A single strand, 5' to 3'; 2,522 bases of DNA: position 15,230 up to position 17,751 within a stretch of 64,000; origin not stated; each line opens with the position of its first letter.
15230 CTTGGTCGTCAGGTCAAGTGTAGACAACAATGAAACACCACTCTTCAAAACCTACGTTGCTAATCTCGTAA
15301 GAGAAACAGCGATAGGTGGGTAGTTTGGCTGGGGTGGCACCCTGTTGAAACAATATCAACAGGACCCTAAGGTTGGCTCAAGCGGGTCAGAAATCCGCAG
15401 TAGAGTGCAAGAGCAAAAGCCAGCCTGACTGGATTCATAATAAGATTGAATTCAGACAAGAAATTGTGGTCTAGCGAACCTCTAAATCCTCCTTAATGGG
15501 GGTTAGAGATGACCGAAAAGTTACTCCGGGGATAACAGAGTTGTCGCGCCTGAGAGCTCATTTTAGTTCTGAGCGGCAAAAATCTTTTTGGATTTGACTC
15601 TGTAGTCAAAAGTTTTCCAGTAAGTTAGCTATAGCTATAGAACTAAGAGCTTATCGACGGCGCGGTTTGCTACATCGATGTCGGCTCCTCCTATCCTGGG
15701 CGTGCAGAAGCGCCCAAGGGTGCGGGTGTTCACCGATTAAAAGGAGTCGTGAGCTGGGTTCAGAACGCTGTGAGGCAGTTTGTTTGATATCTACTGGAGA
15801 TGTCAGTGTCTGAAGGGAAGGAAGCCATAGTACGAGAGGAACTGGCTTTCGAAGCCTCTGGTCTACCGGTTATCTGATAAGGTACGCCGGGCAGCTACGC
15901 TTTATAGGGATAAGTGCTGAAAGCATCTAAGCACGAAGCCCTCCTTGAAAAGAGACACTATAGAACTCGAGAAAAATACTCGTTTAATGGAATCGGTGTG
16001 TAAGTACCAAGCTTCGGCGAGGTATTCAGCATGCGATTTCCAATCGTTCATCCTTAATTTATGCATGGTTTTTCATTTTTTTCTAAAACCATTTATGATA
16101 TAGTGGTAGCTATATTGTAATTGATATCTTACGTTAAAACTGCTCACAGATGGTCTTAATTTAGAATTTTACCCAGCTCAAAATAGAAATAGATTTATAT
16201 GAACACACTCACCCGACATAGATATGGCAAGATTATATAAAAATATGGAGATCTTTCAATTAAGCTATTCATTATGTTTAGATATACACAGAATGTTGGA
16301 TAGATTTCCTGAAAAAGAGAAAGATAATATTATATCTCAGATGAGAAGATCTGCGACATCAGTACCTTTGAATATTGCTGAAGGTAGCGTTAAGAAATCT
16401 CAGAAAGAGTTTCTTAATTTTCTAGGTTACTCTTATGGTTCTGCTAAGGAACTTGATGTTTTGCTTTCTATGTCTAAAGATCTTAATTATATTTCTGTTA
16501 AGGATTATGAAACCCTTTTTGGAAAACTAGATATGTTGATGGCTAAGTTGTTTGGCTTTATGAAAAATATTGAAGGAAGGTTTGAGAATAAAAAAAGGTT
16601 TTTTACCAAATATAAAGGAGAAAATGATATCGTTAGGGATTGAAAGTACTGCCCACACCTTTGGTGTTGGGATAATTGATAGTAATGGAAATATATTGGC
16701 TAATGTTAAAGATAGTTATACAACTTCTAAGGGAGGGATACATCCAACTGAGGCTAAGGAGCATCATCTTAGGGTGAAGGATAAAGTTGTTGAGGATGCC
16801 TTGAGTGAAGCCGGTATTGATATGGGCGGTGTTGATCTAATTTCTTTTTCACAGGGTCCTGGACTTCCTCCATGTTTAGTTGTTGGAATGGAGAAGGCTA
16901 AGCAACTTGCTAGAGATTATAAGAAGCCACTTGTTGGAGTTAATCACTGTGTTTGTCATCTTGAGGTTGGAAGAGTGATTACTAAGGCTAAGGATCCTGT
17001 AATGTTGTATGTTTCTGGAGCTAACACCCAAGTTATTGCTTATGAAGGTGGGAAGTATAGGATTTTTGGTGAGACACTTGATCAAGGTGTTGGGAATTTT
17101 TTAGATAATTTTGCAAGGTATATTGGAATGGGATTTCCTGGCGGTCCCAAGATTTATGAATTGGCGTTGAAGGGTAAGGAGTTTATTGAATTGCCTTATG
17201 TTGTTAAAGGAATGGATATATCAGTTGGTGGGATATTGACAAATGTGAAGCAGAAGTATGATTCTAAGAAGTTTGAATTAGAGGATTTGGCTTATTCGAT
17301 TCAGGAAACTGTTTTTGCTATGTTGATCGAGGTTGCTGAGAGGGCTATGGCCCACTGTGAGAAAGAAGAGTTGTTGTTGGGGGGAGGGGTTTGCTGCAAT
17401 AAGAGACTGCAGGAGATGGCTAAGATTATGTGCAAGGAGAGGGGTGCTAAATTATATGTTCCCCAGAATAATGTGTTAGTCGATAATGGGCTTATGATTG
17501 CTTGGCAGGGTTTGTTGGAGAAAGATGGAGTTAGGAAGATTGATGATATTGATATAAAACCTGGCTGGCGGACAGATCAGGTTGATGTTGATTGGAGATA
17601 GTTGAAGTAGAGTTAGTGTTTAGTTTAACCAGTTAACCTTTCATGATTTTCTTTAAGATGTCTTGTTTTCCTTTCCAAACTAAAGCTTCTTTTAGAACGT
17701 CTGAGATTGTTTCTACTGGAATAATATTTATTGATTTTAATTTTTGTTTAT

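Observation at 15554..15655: Perfect BHB intron (91 nt, no ORF) in 23S helix 89 next to the peptidyl-transferase centre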

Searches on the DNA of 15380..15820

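Call 4: search_rna_families(source=window, start=15380, end=15820, threshold=gathering, show_alignments=2)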
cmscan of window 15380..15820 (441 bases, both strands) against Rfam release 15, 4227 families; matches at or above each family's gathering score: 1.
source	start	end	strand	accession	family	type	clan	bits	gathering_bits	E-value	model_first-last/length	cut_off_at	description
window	15380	15820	+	RF02540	LSU_rRNA_archaea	Gene; rRNA;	CL00112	311.5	50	6e-97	2391-2741/2987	5'&3'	Archaeal large subunit ribosomal RNA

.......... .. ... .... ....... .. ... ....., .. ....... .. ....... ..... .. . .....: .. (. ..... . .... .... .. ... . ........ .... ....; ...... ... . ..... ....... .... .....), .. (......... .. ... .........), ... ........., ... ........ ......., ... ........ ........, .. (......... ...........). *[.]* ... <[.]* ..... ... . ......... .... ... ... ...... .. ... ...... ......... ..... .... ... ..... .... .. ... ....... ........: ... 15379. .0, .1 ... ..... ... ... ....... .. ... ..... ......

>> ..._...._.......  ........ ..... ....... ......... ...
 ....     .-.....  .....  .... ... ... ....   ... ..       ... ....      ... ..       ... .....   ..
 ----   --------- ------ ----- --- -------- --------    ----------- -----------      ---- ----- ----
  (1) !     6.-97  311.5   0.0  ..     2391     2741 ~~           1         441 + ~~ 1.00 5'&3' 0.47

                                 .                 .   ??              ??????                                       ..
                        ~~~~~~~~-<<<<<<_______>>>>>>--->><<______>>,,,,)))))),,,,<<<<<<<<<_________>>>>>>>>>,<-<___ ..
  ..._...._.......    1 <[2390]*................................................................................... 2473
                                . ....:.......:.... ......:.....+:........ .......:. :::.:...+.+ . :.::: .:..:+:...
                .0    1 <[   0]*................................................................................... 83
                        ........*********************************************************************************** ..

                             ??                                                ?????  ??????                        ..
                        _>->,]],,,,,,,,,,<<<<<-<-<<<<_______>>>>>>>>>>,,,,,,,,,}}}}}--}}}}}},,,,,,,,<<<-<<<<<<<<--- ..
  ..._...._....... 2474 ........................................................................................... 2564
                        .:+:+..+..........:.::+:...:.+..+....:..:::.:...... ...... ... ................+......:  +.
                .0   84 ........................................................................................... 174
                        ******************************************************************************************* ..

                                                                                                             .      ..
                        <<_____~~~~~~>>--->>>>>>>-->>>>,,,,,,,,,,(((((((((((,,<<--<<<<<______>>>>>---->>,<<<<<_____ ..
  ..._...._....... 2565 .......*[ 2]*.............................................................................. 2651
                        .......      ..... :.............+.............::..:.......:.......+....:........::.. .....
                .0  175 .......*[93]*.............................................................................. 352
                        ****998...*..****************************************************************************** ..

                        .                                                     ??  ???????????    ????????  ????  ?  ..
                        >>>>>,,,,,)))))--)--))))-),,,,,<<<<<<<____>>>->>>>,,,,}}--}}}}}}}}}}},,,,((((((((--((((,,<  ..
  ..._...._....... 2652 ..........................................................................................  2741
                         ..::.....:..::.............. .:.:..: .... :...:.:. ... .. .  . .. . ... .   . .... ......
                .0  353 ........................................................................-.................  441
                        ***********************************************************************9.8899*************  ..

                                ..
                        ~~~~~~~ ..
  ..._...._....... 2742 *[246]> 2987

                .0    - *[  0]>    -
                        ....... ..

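Call 60: search_rna_families(source=window, start=15562, end=15652, threshold=evalue, max_evalue=1)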
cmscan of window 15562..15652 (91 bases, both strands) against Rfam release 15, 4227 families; matches with E-value up to 1: 0.
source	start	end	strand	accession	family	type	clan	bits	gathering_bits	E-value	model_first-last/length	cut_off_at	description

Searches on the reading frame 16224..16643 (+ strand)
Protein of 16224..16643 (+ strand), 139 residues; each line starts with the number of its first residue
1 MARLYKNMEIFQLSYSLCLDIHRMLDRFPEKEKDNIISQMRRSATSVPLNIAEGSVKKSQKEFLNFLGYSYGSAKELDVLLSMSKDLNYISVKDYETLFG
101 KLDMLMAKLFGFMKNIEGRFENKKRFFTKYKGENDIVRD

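Call 46: search_protein_families(library=pfam, proteins=[window:16224-16643:+], max_evalue=0.0001)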
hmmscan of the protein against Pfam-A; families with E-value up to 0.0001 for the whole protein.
window:16224-16643:+ (139 aa): 1 family
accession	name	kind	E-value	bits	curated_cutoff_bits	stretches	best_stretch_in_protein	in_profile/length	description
PF05635.17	23S_rRNA_IVP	-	3.9e-30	104.7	33.8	1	6-109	1-104/106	23S rRNA-intervening sequence protein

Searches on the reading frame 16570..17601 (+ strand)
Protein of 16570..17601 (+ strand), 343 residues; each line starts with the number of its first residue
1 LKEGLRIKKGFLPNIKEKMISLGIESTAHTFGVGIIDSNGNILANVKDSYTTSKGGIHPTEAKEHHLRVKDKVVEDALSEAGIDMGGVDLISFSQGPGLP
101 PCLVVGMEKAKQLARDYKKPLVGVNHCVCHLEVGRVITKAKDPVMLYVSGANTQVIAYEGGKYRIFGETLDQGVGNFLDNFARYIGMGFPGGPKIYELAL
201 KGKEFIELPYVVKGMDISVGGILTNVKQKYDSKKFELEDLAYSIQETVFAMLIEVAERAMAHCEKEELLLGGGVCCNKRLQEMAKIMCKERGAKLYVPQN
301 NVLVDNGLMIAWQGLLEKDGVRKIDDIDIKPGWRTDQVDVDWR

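Call 33: search_protein_families(library=pfam, proteins=[window:16570-17601:+])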
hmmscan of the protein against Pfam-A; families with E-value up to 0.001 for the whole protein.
window:16570-17601:+ (343 aa): 2 families
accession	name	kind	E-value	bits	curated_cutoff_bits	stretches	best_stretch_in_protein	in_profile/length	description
PF00814.31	TsaD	-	1.5e-77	261.3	24.8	1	42-312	2-264/264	tRNA N6-adenosine threonylcarbamoyltransferase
PF22521.2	HypF_C_2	-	7.2e-09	36.2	27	1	199-308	127-237/241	Carbamoyltransferase, Kae1-like Domain, second subdomain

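Call 40: find_encoding_contigs(protein=window:16624-17601:+, flank=10000, max_places=8)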
Protein window:16624-17601:+ (325 aa): 15 contigs read that carry it; 8 places shown.
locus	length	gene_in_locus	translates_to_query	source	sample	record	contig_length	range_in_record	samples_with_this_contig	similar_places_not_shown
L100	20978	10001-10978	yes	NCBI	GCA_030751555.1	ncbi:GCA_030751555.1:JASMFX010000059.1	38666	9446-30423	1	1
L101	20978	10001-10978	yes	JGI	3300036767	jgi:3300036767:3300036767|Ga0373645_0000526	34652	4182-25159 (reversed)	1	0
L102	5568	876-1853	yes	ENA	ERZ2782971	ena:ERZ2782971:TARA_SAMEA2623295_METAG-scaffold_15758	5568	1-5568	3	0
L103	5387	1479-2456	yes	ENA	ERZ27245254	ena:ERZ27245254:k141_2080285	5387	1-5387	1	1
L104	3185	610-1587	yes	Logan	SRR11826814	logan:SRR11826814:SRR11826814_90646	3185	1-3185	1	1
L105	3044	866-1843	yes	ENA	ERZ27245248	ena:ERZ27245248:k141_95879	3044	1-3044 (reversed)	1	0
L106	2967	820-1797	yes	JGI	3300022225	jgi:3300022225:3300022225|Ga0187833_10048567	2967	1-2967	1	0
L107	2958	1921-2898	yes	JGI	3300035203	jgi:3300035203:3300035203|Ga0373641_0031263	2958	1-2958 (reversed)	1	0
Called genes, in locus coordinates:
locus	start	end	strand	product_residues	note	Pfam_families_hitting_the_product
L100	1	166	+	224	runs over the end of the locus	PF00142:Fer4_NifH (weak), PF01656:CbiA, PF02374:ArsA_ATPase (faint), PF06564:CBP_BcsQ (faint), PF10609:ParA, PF13614:AAA_31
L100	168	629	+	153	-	-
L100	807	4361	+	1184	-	PF13229:Beta_helix (weak), PF26549:Tricorn_N (faint), PF23381:Beta-prop_IFT122_1st (faint), PF26550:Tricorn_2nd (weak), PF00404:Dockerin_1 (weak), PF13860:FlgD_ig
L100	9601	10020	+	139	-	PF05635:23S_rRNA_IVP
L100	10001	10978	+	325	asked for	PF00814:TsaD, PF22521:HypF_C_2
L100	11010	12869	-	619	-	PF00493:MCM (faint), PF01078:Mg_chelatase (weak), PF05496:RuvB_N (faint), PF00158:Sigma54_activat, PF07728:AAA_5 (weak), PF20436:LonB_AAA-LID, PF05362:Lon_C, PF13541:ChlI, +4 more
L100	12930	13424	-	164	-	-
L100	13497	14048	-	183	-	PF23023:Anti-Pycsar_Apyc1 (faint), PF00753:Lactamase_B, PF19583:ODP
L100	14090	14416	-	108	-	-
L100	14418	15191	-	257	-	-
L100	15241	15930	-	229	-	PF01963:TraB_PrgY_gumN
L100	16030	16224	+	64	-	-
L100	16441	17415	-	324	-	-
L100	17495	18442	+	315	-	PF01073:3Beta_HSD, PF01370:Epimerase, PF04321:RmlD_sub_bind, PF16363:GDP_Man_Dehyd, PF07993:NAD_binding_4 (weak)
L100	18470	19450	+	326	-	PF00294:PfkB, PF25270:Khk (faint), PF08543:Phos_pyr_kin (weak)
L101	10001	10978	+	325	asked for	PF00814:TsaD, PF22521:HypF_C_2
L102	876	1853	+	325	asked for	PF00814:TsaD, PF22521:HypF_C_2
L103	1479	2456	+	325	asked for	PF00814:TsaD, PF22521:HypF_C_2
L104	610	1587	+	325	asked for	PF00814:TsaD, PF22521:HypF_C_2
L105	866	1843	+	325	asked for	PF00814:TsaD, PF22521:HypF_C_2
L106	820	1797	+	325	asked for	PF00814:TsaD, PF22521:HypF_C_2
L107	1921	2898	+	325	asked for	PF00814:TsaD, PF22521:HypF_C_2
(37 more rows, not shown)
